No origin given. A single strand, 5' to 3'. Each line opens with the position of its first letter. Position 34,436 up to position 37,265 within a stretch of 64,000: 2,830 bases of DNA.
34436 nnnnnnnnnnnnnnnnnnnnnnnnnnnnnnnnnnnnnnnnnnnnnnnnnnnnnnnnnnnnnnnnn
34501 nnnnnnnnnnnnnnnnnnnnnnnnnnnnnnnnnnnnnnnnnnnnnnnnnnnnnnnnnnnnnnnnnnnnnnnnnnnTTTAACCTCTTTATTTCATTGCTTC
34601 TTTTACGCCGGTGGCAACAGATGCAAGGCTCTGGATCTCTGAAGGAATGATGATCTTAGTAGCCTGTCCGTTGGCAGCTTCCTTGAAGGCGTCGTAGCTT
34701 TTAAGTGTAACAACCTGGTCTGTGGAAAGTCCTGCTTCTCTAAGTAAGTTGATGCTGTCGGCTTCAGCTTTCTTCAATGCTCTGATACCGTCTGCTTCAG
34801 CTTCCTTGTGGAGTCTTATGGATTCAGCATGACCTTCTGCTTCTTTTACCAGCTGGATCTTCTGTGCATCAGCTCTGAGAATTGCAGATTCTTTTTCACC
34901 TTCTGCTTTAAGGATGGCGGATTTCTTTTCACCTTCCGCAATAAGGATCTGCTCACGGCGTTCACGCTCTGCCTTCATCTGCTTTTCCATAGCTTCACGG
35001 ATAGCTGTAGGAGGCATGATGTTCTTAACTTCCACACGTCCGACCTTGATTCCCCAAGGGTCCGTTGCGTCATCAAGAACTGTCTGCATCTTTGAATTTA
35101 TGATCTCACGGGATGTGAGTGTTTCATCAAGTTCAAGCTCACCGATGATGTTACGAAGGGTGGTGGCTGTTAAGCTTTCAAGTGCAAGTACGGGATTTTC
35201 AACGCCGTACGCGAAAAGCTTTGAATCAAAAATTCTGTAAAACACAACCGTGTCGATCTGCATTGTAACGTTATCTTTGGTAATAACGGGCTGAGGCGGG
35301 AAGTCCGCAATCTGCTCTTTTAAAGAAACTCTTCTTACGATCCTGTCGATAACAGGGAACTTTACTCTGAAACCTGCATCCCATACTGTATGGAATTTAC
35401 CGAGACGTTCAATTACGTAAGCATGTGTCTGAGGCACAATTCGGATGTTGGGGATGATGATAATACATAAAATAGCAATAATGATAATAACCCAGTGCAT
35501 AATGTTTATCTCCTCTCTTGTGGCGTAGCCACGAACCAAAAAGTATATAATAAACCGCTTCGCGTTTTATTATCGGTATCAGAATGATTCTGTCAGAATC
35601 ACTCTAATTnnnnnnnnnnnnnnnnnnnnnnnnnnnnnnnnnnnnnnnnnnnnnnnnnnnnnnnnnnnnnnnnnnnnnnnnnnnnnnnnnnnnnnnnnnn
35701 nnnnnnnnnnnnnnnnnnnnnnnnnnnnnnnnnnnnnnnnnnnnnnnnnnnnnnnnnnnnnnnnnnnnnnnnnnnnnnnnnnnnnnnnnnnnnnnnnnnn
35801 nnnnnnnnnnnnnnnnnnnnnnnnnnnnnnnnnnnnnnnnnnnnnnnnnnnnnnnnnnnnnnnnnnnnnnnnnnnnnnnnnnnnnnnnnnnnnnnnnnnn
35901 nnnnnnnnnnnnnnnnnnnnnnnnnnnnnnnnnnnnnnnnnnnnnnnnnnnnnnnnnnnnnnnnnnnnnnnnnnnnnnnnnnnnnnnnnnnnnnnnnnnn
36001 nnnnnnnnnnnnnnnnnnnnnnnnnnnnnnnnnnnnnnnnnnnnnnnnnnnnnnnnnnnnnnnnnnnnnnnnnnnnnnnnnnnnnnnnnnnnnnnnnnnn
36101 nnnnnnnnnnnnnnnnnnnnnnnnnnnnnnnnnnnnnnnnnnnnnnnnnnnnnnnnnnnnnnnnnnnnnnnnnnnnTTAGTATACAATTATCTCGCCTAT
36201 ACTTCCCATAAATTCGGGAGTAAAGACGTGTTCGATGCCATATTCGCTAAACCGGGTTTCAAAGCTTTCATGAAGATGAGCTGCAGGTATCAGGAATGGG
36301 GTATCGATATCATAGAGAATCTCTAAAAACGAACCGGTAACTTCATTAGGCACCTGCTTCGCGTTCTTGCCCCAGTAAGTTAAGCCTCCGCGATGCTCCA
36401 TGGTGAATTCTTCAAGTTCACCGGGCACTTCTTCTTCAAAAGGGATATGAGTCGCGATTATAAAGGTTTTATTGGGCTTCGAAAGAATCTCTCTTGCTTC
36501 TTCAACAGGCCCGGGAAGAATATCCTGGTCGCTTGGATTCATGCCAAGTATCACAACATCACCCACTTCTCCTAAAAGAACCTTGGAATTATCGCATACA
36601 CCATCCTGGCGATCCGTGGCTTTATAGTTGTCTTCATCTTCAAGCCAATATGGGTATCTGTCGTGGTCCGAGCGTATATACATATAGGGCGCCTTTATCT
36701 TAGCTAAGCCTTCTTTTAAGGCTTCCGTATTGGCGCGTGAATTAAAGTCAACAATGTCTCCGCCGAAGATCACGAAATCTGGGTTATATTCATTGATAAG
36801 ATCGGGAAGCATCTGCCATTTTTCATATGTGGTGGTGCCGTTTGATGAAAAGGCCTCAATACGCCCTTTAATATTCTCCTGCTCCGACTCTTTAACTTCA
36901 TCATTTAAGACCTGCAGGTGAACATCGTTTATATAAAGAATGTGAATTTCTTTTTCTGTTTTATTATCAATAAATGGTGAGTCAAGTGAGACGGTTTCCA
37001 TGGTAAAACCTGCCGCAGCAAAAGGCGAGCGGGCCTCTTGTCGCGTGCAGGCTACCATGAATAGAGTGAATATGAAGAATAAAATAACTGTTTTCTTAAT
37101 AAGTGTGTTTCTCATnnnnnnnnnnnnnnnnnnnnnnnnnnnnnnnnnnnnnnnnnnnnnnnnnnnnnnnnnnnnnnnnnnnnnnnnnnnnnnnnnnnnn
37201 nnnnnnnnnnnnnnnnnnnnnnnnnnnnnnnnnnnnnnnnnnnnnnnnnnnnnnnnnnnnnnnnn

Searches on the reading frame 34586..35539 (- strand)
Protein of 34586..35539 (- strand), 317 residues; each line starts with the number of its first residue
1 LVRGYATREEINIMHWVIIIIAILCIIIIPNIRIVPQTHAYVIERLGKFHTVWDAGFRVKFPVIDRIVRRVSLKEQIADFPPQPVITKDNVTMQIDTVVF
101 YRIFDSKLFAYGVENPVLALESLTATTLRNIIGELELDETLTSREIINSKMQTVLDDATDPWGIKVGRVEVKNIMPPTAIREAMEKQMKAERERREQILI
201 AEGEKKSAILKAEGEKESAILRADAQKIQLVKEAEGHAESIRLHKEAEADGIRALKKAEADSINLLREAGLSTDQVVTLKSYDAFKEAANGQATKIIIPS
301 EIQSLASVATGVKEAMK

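Call 29: search_protein_families(library=pfam, proteins=[window:34586-35539:-], max_evalue=0.00001)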
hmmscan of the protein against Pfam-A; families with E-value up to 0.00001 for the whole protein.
window:34586-35539:- (317 aa): 1 family
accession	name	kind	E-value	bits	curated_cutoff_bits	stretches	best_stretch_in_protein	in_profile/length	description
PF01145.31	Band_7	-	2.6e-39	135.5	23.6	1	34-205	2-176/176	SPFH domain / Band 7 family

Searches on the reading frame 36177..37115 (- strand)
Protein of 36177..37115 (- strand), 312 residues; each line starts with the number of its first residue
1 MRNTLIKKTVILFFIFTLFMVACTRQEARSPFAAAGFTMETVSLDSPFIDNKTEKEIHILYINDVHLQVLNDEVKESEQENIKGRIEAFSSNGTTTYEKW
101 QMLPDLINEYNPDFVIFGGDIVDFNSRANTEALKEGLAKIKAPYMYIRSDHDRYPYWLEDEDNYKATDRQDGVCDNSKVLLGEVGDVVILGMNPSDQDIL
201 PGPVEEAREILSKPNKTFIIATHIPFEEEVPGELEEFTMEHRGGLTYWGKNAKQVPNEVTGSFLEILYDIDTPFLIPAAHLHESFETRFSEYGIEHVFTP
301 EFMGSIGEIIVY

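Call 29: search_protein_families(library=pfam, proteins=[window:36177-37115:-], max_evalue=0.00001)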
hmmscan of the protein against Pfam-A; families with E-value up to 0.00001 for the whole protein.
window:36177-37115:- (312 aa): 1 family
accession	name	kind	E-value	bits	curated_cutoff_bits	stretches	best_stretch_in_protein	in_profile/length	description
PF00149.33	Metallophos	-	5.6e-09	37.1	21.5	1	58-242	2-160/191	Calcineurin-like phosphoesterase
